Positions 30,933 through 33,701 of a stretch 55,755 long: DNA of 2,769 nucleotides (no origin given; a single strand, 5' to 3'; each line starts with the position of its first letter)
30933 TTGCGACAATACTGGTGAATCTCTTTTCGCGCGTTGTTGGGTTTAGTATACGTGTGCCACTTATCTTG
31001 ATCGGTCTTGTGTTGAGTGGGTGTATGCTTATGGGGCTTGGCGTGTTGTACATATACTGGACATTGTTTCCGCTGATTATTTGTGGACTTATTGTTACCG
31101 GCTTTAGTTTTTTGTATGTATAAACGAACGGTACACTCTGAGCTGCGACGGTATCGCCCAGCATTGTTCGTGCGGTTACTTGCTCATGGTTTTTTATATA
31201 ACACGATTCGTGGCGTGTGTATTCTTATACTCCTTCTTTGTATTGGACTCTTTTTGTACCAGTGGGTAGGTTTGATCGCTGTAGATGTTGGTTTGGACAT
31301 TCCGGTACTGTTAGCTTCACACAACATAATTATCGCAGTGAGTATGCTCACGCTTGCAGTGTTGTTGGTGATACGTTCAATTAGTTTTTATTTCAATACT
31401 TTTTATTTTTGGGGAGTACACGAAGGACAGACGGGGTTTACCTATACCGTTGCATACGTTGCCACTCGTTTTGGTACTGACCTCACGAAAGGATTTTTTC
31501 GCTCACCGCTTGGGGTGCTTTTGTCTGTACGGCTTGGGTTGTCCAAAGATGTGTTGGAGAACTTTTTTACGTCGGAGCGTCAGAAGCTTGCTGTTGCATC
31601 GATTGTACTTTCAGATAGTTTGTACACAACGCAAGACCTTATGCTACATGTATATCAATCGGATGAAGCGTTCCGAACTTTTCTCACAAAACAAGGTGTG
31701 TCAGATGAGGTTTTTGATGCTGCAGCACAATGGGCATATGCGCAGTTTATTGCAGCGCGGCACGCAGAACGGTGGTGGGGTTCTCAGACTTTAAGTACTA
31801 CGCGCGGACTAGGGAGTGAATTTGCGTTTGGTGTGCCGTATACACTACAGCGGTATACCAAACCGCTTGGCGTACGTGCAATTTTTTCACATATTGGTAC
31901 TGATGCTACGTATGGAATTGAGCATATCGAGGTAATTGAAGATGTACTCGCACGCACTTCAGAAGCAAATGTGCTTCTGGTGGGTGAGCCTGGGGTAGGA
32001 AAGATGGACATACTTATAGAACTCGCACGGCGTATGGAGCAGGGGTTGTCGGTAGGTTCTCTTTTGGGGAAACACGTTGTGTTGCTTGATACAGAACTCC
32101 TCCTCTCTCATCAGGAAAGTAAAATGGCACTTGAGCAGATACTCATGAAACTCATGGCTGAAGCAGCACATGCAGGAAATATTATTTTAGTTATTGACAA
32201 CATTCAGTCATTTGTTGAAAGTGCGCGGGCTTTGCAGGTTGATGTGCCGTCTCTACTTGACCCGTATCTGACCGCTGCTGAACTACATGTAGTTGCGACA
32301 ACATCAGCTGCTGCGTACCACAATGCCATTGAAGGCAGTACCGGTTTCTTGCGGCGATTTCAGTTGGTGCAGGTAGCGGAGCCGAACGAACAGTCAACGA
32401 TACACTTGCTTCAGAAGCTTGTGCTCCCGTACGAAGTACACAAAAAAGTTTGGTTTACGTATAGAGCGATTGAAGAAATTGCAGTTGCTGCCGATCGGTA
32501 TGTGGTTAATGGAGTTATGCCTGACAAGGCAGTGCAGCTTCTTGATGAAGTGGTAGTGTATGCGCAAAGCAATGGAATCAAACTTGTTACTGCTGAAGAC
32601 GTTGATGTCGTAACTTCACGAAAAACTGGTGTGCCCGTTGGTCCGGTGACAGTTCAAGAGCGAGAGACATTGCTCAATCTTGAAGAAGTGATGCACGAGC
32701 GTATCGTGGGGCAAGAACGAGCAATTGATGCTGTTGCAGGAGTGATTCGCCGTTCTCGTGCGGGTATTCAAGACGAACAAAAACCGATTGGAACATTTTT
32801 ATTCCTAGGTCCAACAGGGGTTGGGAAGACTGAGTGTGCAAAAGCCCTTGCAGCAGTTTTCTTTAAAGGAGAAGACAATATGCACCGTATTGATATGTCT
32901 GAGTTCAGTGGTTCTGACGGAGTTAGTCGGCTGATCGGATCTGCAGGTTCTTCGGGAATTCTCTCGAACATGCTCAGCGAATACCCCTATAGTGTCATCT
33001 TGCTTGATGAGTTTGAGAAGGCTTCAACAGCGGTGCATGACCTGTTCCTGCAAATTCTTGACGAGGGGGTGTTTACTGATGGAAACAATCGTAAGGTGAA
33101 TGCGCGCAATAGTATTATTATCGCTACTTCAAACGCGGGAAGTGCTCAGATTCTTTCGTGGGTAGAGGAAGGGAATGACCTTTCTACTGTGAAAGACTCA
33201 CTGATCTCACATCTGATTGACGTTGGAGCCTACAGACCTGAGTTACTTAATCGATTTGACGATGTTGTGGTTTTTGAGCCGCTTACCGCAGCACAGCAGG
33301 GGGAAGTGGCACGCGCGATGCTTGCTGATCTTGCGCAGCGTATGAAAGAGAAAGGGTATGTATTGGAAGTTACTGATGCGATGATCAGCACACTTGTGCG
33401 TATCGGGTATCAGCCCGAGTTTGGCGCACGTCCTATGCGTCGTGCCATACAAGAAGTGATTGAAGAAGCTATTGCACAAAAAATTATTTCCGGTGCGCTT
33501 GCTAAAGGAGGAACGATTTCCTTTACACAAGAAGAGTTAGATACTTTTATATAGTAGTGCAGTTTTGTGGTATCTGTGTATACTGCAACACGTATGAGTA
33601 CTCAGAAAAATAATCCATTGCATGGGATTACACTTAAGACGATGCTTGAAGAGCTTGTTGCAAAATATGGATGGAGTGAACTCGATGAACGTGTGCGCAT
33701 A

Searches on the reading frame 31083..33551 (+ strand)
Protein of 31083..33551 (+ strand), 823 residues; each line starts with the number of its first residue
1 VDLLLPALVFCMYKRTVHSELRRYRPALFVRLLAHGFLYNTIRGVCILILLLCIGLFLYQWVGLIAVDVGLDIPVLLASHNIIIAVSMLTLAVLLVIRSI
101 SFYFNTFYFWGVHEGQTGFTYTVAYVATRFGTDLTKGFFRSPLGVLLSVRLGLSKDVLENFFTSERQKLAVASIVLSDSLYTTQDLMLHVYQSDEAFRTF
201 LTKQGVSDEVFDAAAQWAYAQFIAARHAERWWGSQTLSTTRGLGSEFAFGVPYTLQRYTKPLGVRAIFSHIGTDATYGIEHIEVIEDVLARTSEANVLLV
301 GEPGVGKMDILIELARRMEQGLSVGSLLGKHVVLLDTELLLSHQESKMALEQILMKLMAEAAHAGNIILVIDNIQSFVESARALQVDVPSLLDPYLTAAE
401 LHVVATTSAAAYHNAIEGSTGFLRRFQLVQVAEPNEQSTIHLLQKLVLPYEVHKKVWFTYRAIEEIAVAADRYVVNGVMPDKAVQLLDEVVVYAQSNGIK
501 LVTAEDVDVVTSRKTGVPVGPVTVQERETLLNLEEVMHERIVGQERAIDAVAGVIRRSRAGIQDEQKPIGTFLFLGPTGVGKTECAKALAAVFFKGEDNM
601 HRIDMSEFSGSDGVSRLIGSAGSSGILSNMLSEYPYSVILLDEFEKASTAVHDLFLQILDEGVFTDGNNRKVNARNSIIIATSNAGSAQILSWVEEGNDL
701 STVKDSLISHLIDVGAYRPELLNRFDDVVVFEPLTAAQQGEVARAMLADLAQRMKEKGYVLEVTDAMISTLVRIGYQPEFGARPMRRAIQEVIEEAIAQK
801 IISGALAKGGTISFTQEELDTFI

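Call 24: search_protein_families(library=pfam, proteins=[window:31083-33551:+], max_evalue=0.001)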
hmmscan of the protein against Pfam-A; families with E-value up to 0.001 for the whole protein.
window:31083-33551:+ (823 aa): 13 families
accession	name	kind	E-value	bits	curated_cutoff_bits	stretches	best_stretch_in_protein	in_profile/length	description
PF07724.20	AAA_2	-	1.2e-38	133.2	27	1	567-727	1-165/166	AAA domain (Cdc48 subfamily)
PF10431.15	ClpB_D2-small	-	1.7e-21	76.5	21.9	1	734-813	1-80/81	C-terminal, D2-small domain, of ClpB protein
PF00004.35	AAA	-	1.4e-12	48.6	21.2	1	573-684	2-109/131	ATPase family associated with various cellular activities (AAA)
PF07728.20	AAA_5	-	2e-11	44.5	22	1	572-689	2-126/139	AAA domain (dynein-related subfamily)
PF17871.7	AAA_lid_9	-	2e-10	40.9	22.8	1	436-495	2-61/104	AAA lid domain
PF20030.5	bpMoxR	-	5.1e-07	29.4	27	0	573-684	35-145/205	MoxR domain in the MoxR-vWA-beta-propeller ternary systems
PF13191.12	AAA_16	-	5.9e-07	30.6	32.6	0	285-334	12-63/167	AAA ATPase domain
PF00158.32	Sigma54_activat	-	2.3e-06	27.8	20.2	0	570-685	23-144/168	Sigma-54 interaction domain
PF13238.12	AAA_18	-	2e-05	25.4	29.4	0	297-387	1-93/128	AAA domain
PF13401.12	AAA_22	-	0.00017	22.4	27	0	293-381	4-98/130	AAA domain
PF01695.23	IstB_IS21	-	0.00033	20.7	24.1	0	573-591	96-114/238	IstB-like ATP binding protein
PF13173.12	AAA_14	-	0.0007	20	27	0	297-411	5-101/129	AAA domain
PF12775.13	AAA_7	-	0.00099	19.1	25.8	0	572-618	36-82/181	P-loop containing dynein motor region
